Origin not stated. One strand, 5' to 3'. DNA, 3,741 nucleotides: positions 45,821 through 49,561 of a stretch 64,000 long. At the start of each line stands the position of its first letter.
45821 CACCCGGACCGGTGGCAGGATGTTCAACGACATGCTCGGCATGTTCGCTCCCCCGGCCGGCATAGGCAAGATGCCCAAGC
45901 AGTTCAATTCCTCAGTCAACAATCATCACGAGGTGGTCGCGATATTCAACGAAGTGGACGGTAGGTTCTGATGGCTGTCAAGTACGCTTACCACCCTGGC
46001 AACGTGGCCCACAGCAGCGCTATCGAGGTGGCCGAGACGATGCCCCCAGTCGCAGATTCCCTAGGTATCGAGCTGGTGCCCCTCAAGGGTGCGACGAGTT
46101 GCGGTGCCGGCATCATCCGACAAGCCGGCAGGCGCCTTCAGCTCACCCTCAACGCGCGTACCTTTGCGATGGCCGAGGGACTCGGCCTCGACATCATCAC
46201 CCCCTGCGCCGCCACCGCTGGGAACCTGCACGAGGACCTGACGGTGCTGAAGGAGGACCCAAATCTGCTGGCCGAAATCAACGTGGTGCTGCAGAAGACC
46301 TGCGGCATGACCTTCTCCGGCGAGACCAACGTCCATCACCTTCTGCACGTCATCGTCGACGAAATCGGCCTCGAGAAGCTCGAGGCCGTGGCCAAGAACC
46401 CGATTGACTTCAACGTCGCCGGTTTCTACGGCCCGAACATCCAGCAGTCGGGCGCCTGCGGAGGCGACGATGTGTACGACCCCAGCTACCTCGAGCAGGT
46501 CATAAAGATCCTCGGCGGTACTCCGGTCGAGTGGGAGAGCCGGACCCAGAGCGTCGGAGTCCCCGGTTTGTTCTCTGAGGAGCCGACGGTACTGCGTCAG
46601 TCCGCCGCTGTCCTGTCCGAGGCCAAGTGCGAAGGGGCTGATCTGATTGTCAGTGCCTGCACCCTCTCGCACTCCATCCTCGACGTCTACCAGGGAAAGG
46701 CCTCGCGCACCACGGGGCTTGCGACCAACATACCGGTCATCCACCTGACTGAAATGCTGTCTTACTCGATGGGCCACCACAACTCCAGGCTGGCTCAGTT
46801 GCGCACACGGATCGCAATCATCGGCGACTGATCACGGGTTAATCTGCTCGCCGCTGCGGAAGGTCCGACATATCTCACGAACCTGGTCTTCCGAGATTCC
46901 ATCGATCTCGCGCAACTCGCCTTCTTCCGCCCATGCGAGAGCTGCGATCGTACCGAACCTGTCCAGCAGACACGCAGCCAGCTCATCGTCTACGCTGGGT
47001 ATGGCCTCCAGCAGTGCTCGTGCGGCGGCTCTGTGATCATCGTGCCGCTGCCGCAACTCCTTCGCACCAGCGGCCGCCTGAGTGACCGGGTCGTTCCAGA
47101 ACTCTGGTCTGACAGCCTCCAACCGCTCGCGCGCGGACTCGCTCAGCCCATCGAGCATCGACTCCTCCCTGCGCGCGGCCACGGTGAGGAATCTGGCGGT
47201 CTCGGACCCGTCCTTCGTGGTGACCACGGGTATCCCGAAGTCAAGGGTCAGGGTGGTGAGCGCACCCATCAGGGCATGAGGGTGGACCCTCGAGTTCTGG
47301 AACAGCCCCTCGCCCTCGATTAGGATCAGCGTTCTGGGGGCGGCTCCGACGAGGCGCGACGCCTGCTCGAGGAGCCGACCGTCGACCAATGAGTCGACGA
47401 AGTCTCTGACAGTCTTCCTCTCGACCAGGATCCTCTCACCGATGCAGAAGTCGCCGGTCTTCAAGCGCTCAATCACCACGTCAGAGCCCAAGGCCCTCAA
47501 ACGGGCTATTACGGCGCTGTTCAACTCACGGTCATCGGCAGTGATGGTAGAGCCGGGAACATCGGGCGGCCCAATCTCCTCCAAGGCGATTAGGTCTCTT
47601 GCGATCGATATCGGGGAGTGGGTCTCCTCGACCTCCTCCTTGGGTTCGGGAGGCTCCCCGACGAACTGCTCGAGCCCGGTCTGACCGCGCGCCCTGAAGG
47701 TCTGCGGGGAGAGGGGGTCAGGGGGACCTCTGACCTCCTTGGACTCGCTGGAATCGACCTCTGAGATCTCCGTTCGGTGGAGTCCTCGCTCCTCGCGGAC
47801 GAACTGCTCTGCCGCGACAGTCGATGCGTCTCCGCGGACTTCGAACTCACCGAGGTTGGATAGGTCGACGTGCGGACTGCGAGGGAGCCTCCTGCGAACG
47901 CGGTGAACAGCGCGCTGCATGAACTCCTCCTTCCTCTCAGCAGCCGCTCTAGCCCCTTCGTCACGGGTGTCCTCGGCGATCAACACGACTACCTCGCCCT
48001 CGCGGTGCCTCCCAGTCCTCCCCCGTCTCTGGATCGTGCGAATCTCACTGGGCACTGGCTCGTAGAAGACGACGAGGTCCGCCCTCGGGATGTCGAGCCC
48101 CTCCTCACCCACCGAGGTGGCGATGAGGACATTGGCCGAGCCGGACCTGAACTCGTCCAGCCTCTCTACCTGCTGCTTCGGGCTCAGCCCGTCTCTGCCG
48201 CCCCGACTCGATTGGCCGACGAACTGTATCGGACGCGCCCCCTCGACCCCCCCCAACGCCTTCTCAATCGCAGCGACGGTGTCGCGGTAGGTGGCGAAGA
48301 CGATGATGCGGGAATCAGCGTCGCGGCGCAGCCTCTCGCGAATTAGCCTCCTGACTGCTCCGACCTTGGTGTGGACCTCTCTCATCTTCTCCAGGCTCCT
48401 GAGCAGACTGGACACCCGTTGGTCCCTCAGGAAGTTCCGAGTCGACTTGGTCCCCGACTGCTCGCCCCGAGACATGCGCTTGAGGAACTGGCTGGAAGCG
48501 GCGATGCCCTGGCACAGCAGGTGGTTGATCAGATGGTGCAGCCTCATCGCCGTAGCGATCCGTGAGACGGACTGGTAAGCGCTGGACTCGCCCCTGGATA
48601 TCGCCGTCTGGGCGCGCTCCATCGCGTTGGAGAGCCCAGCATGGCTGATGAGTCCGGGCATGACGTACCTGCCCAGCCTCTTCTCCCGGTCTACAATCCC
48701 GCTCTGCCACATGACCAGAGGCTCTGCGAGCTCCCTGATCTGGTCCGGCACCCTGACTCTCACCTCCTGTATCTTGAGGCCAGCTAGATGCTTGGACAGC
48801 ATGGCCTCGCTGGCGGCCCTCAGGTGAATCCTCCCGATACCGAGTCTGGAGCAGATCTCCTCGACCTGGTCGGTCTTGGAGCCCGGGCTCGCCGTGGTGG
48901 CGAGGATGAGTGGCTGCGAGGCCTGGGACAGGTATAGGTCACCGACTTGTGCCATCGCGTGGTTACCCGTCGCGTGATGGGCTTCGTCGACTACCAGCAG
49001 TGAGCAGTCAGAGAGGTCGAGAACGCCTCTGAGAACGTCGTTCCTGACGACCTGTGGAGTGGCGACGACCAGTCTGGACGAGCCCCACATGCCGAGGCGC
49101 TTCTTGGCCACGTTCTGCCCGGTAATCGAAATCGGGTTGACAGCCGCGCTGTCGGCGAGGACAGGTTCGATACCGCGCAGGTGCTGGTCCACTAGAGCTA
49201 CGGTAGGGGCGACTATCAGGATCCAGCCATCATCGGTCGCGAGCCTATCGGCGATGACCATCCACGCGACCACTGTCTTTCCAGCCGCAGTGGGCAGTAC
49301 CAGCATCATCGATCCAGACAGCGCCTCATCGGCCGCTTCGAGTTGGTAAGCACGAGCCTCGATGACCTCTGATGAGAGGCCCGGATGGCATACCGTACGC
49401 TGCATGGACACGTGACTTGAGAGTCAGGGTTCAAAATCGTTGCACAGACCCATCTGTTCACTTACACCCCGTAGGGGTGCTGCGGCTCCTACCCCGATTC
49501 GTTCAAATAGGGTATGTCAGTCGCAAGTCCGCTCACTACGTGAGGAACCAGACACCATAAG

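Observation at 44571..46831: Ferredoxin-fused SdhB-like protein and HdrB-like protein that have both lost their cluster-ligating cysteines, with no flavoprotein partner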

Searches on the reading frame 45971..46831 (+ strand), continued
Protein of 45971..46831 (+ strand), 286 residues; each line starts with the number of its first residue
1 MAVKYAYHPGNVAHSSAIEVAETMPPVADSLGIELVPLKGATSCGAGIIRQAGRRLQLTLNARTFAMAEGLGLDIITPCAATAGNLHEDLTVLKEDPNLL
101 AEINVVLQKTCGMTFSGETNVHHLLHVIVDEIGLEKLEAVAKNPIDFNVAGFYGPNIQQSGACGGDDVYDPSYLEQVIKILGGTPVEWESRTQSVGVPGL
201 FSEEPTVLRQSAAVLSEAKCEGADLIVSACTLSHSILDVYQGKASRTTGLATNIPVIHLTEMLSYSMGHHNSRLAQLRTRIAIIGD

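Call 62: fold_search(model_id=the predicted structure, library=pdb)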
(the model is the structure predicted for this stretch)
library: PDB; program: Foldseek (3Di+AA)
matches with E <= 10: 845; with E <= 0.001: 9
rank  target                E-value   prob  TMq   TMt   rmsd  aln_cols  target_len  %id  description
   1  8rvy_B                2.4e-19  1.00  0.85  0.85   2.6       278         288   30  CryoEM structure of the Elp-Hdr complex of Methanothermobacter marburgensis state 1 (composite structure) (released 2025-05-14)
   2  7bkb_B                2.1e-18  1.00  0.86  0.84   3.1       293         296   25  Formate dehydrogenase - heterodisulfide reductase - formylmethanofuran dehydrogenase complex from Methanospirillum hun (released 2021-09-29)
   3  8rwn_B                4.0e-18  1.00  0.85  0.85   2.7       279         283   30  CryoEM structure of the Hdr(ABC)2 subunits of the Elp-Hdr complex of Methanothermobacter marburgensis (released 2025-05-14)
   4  8rvu_B                4.0e-18  1.00  0.85  0.85   2.8       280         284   30  CryoEM structure of the Elp-Hdr complex of Methanothermobacter marburgensis state 2 (composite structure) (released 2025-05-14)
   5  8rvy_b                7.7e-18  1.00  0.84  0.84   3.0       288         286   29  CryoEM structure of the Elp-Hdr complex of Methanothermobacter marburgensis state 1 (composite structure) (released 2025-05-14)
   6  5odc_B                1.9e-17  1.00  0.85  0.83   2.7       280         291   27  Heterodisulfide reductase / [NiFe]-hydrogenase complex from Methanothermococcus thermolithotrophicus at 2.3 A resoluti (released 2017-08-30)
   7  3kwl                  7.4e-10  1.00  0.70  0.43   5.0       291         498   18  Crystal structure of a hypothetical protein from Helicobacter pylori (released 2010-12-01)
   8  9a6l_A                8.3e-07  1.00  0.65  0.77   4.8       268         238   13  Integrative model of LUTA-LUTB by crosslinking MS and deep learning (released 2024-09-18)
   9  9ojn                  8.1e-06  1.00  0.62  0.26  10.2       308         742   16  Structure of Mycobacterium smegmatis EtfD (released 2025-05-21)
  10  3o1i_C                1.3e-03  0.96  0.30  0.29  13.1       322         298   13  Crystal Structure of the TorS sensor domain - TorT complex in the absence of ligand (released 2011-12-21)
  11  2dwu_A                4.7e-03  0.97  0.34  0.36  11.3       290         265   13  Crystal Structure of Glutamate Racemase Isoform RacE1 from Bacillus anthracis (released 2007-06-19)
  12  4p98                  5.0e-03  0.82  0.30  0.28  12.7       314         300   13  ABC transporter system solute-bindng protein from Conexibacter woesei DSM 14684 (released 2014-04-16)
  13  3s81_A                5.5e-03  0.93  0.33  0.38  11.2       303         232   14  Crystal Structure of Putative Aspartate Racemase from Salmonella Typhimurium (released 2011-06-15)
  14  4wt7_A                6.2e-03  0.82  0.29  0.29  12.2       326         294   11  Crystal structure of an ABC transporter solute binding protein (IPR025997) from Agrobacterium vitis (Avi_5165, Target  (released 2014-11-12)
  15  4yhs                  6.9e-03  0.72  0.28  0.25  14.1       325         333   13  CRYSTAL STRUCTURE OF AN ABC TRANSPORTER SOLUTE BINDING PROTEIN (IPR025997) FROM BRADYRHIZOBIUM sp. BTAi1 (BBta_2440, TAR (released 2015-03-18)
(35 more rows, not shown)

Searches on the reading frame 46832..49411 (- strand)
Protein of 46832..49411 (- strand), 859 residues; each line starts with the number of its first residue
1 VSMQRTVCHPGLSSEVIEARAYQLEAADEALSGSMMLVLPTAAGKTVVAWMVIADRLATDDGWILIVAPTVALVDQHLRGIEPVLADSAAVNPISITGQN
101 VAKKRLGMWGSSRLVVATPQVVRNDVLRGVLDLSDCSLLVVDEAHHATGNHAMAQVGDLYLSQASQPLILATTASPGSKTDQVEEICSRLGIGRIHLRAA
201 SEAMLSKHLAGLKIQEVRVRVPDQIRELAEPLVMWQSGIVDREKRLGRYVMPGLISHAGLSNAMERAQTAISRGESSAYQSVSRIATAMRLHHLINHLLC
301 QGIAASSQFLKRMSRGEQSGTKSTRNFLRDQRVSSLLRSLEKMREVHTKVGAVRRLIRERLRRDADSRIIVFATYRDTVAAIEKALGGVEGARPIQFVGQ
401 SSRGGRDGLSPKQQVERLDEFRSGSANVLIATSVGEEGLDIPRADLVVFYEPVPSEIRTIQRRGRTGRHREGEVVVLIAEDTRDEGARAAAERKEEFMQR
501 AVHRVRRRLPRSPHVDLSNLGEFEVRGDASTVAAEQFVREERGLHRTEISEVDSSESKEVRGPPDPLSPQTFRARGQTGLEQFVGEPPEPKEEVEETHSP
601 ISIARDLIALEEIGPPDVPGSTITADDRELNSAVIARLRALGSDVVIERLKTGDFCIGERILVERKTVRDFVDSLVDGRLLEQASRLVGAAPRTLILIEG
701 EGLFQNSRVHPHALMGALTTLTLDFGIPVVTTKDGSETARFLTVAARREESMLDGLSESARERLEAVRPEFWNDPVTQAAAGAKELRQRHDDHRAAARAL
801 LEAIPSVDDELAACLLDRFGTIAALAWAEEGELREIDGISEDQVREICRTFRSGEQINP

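Call 8: search_protein_families(library=pfam, proteins=[window:46832-49411:-], max_evalue=0.00001)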
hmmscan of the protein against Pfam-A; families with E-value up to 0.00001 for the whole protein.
window:46832-49411:- (859 aa): 5 families
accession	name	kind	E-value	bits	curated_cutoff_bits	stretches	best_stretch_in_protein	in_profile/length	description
PF02732.21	ERCC4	-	2.1e-30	105.9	24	1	626-743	2-138/140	ERCC4 domain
PF00271.37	Helicase_C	-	4.8e-20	72.3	23.5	1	355-469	8-109/110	Helicase conserved C-terminal domain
PF00270.35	DEAD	-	7.3e-20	71.8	26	1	21-181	2-165/167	DEAD/DEAH box helicase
PF04851.21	ResIII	-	8.9e-14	52.2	22.5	1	18-176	3-162/164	Type III restriction enzyme, res subunit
PF21210.2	RNA_helicase_helical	-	7.9e-07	29.6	27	1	262-333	31-103/108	Putative ATP-dependent RNA helicase, helical bundle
